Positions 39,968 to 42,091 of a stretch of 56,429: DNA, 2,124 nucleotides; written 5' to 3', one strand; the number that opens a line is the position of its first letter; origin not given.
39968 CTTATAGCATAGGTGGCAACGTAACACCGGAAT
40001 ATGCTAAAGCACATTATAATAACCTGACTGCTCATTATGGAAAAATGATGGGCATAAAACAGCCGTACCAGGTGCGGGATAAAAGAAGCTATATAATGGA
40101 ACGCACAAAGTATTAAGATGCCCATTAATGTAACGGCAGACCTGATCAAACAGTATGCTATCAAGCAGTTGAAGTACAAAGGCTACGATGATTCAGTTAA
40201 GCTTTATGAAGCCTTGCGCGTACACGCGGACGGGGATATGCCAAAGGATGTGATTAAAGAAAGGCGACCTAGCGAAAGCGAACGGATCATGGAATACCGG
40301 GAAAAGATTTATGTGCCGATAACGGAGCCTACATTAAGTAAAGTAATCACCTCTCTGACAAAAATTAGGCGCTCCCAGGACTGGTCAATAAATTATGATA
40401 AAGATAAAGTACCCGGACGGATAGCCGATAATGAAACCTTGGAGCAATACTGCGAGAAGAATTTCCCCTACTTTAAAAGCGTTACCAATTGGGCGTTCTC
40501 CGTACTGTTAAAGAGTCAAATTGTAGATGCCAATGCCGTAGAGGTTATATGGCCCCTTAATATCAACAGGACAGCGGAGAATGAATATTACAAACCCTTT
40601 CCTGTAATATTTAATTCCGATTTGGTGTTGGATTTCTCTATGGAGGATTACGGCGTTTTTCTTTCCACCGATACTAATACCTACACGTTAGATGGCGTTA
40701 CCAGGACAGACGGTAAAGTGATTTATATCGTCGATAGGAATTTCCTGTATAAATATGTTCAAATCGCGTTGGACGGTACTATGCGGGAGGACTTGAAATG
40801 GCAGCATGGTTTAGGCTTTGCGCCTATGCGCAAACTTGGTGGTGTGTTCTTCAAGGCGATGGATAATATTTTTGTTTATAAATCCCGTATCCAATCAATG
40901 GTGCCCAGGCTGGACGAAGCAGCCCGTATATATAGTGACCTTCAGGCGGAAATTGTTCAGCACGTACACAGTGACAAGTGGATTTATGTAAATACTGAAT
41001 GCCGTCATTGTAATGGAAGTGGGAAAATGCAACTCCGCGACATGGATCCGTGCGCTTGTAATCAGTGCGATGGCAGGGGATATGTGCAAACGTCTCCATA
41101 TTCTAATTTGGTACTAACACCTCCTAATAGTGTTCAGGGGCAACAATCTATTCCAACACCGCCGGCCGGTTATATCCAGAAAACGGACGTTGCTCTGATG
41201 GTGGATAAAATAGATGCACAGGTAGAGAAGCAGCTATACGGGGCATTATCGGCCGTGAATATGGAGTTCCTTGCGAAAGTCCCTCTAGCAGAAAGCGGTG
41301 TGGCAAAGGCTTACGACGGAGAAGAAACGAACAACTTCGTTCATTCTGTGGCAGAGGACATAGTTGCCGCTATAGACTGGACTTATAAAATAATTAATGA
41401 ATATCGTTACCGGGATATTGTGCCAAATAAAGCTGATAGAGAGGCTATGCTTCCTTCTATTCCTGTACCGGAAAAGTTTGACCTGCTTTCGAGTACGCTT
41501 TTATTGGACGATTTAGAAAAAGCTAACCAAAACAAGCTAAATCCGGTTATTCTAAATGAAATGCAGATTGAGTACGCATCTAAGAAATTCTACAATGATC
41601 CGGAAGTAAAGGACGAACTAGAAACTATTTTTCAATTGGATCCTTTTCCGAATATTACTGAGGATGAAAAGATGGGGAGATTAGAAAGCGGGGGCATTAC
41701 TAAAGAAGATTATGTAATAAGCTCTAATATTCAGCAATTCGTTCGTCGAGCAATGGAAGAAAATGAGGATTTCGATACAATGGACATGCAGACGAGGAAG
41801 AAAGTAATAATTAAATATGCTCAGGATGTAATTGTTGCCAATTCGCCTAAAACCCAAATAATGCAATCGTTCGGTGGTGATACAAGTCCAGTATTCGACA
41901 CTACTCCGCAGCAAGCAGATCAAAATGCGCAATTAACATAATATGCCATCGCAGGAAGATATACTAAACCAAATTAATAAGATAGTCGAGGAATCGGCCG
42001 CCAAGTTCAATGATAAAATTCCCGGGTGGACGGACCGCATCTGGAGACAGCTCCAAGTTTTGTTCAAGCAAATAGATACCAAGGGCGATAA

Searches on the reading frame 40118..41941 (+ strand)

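Call 71: search_protein_families(library=pfam, proteins=[window:40118-41941:+], max_evalue=0.001)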
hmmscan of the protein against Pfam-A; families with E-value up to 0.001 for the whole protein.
window:40118-41941:+ (607 aa): 2 families
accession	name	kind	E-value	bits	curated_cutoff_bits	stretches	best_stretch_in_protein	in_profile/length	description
PF17302.8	DUF5351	-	0.00028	21.5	27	0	314-324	1-11/29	Family of unknown function (DUF5351)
PF00684.25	DnaJ_CXXCXGXG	-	0.00035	21.2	32.7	1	295-326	1-30/65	DnaJ central domain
